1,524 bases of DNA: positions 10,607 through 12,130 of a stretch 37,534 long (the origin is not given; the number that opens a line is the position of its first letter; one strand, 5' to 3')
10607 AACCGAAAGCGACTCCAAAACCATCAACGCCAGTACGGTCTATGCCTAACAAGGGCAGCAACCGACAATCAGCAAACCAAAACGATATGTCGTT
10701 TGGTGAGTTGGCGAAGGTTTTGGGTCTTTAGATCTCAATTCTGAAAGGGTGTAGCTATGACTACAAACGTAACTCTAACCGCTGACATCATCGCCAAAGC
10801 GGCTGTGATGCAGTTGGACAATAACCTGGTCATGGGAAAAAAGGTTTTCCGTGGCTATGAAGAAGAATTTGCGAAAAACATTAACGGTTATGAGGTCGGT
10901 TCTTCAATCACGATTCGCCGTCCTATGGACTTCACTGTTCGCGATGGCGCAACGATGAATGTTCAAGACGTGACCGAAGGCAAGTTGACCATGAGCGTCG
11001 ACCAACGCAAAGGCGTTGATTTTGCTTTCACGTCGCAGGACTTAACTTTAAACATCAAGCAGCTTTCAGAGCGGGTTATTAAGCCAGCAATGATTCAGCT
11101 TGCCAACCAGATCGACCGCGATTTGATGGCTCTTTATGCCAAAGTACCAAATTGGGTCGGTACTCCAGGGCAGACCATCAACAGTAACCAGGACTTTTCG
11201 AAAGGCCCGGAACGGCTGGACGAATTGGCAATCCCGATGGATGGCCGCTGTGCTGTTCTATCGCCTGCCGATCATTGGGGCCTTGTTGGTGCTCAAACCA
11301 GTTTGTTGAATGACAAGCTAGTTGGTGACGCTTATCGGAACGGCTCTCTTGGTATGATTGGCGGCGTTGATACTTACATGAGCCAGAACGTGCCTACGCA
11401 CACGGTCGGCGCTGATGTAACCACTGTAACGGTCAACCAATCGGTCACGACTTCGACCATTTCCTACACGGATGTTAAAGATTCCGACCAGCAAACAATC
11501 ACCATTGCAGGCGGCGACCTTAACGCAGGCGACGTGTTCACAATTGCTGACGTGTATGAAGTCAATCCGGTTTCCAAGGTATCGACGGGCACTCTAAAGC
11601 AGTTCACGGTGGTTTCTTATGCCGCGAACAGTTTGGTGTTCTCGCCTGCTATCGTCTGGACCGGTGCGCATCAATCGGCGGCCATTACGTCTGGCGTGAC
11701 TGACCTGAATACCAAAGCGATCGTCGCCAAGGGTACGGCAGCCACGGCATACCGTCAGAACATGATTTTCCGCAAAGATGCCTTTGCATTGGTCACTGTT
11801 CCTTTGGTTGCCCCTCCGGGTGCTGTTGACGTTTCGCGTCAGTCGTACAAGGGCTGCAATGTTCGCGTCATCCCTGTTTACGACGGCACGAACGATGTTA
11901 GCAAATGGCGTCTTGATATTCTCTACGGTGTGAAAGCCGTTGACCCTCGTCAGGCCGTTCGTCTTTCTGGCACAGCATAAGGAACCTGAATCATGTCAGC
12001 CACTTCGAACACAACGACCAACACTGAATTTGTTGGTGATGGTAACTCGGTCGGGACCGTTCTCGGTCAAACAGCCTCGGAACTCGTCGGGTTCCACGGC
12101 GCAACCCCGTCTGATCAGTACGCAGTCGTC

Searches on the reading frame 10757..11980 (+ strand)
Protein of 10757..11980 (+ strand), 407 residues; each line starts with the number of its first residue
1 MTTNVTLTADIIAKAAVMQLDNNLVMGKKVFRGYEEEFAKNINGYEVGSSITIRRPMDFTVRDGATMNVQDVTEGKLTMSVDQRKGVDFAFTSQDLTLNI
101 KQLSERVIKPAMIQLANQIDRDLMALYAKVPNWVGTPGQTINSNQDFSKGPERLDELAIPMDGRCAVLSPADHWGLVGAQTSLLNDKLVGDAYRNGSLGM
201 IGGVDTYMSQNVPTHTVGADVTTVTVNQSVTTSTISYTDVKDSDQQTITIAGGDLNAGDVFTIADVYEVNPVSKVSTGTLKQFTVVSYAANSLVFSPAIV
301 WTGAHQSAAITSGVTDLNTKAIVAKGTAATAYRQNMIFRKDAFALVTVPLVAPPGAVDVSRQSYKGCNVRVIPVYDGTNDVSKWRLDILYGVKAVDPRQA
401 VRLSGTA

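Call 8: search_protein_families(library=pfam, proteins=[window:10757-11980:+], max_evalue=0.01)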
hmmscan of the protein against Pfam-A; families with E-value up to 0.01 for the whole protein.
window:10757-11980:+ (407 aa): 1 family
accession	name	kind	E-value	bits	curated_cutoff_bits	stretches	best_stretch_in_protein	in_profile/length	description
PF11651.14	P22_CoatProtein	-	1.2e-55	189.4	24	1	1-405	1-423/423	P22 coat protein - gene protein 5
